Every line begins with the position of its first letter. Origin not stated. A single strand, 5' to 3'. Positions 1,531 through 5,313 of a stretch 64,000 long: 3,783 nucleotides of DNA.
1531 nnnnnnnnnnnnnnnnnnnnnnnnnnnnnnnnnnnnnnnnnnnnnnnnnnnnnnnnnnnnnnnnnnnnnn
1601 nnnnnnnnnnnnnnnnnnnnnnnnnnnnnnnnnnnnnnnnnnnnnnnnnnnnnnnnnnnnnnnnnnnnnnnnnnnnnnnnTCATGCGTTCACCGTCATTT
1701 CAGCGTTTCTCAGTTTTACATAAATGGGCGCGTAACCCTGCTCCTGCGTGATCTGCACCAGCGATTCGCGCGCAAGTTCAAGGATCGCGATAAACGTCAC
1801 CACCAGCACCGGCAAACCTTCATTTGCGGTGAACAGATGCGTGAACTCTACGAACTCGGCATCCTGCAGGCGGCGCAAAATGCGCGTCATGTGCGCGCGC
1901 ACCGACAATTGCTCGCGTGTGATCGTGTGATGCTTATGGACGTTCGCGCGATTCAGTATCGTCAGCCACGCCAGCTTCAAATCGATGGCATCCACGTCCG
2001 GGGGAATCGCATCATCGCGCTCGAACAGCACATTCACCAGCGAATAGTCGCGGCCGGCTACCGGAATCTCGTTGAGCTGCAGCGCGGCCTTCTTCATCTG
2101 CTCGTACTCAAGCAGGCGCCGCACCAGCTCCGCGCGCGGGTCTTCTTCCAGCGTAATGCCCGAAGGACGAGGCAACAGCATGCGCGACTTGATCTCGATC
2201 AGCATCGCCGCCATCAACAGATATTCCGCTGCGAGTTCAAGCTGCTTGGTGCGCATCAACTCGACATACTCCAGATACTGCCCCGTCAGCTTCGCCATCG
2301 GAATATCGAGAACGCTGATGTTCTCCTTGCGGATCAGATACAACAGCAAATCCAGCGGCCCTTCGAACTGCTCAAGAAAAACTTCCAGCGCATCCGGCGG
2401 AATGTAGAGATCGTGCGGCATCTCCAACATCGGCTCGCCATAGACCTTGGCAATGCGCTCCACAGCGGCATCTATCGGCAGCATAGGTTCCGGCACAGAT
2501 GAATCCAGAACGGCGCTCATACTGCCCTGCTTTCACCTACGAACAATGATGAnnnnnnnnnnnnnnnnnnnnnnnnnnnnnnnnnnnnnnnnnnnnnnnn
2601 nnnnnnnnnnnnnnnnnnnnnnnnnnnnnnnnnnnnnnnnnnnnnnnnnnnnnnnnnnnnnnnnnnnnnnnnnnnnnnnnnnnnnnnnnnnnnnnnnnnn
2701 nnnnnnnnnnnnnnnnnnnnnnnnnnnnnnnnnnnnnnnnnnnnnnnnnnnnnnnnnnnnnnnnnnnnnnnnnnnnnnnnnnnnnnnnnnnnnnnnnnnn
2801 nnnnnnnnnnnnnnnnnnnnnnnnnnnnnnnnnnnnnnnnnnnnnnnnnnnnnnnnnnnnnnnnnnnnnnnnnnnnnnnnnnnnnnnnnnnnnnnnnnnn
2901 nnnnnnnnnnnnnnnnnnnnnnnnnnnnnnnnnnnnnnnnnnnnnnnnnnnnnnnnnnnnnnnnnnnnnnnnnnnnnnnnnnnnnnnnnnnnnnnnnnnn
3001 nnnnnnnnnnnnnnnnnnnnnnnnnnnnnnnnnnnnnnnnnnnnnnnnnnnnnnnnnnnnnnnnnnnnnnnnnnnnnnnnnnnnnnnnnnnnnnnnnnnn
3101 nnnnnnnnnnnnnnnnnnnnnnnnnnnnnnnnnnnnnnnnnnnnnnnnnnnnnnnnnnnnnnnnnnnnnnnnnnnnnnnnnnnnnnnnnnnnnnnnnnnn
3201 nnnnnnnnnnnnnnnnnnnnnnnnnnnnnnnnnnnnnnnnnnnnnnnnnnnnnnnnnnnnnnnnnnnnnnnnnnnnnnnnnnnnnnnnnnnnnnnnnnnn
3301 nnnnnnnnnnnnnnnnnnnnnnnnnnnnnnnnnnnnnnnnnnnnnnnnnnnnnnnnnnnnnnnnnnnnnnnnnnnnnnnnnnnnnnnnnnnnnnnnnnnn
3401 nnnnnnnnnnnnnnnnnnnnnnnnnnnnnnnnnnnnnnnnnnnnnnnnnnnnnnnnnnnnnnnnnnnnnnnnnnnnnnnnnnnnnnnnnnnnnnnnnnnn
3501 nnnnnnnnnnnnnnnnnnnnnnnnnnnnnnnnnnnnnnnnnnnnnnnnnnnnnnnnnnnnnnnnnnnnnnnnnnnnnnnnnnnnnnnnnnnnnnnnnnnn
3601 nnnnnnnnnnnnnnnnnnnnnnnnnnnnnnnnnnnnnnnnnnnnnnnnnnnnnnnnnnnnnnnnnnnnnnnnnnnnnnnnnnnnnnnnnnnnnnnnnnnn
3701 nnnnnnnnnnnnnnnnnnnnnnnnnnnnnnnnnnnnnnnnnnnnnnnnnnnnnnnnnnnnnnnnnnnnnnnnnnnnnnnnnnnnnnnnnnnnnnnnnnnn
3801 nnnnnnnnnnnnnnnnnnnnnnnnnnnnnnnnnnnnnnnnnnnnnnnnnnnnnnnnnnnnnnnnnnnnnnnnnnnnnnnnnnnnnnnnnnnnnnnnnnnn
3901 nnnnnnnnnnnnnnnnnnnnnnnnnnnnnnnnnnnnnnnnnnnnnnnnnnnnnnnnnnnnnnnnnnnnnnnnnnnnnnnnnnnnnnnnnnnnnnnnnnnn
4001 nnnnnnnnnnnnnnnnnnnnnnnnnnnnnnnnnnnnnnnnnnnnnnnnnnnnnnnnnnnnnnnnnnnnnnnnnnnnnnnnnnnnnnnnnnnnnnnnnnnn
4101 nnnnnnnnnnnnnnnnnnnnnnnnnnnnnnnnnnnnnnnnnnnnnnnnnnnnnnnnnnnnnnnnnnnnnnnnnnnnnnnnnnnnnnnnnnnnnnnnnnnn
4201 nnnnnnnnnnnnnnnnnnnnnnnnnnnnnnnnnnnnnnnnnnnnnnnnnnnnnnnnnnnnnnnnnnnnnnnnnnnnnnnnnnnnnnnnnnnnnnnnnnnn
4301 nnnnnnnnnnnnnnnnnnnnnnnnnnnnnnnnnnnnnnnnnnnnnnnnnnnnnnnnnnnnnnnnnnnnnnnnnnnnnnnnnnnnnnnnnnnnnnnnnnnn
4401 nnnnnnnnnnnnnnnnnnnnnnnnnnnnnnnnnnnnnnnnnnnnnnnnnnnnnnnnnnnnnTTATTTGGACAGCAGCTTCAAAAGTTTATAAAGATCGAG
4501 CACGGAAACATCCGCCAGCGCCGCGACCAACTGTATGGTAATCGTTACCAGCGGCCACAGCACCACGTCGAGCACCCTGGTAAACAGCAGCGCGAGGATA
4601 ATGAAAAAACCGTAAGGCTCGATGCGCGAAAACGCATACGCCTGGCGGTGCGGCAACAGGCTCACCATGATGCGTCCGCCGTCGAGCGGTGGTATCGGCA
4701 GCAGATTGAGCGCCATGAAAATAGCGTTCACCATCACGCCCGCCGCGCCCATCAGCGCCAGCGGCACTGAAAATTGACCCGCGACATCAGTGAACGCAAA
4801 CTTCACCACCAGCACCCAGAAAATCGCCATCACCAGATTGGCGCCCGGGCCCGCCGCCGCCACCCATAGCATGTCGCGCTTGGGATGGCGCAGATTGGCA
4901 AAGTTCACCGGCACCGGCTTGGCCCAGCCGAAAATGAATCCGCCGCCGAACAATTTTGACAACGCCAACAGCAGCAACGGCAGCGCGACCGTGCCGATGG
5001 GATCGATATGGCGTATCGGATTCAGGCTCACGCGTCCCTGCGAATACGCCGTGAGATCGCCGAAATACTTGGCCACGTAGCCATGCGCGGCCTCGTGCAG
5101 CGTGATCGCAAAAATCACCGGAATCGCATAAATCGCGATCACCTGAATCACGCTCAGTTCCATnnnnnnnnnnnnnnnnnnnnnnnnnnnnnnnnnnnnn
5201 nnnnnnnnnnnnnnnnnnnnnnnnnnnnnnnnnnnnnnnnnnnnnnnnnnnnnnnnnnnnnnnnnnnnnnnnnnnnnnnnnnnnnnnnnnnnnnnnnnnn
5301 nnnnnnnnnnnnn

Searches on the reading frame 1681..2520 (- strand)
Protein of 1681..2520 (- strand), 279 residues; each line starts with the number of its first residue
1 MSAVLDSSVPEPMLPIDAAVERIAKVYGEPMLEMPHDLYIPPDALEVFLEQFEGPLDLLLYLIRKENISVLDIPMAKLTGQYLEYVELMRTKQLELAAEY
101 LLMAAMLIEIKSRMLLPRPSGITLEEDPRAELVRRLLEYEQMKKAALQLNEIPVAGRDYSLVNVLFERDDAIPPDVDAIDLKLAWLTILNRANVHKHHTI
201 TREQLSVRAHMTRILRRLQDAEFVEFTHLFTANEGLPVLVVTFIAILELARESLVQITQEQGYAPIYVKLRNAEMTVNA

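Call 26: search_protein_families(library=pfam, proteins=[window:1681-2520:-])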
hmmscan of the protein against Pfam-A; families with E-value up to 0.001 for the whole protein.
window:1681-2520:- (279 aa): 1 family
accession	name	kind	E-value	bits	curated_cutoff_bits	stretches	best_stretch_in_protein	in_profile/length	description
PF02616.19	SMC_ScpA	-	2.5e-30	106.6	24.6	1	62-270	1-231/232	Segregation and condensation protein ScpA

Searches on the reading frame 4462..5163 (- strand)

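Call 26: search_protein_families(library=pfam, proteins=[window:4462-5163:-])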
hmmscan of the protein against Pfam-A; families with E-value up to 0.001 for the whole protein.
window:4462-5163:- (233 aa): 1 family
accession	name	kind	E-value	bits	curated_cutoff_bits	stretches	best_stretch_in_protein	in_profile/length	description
PF02163.28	Peptidase_M50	-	4.9e-12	46.1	27.2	1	142-194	166-219/221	Peptidase family M50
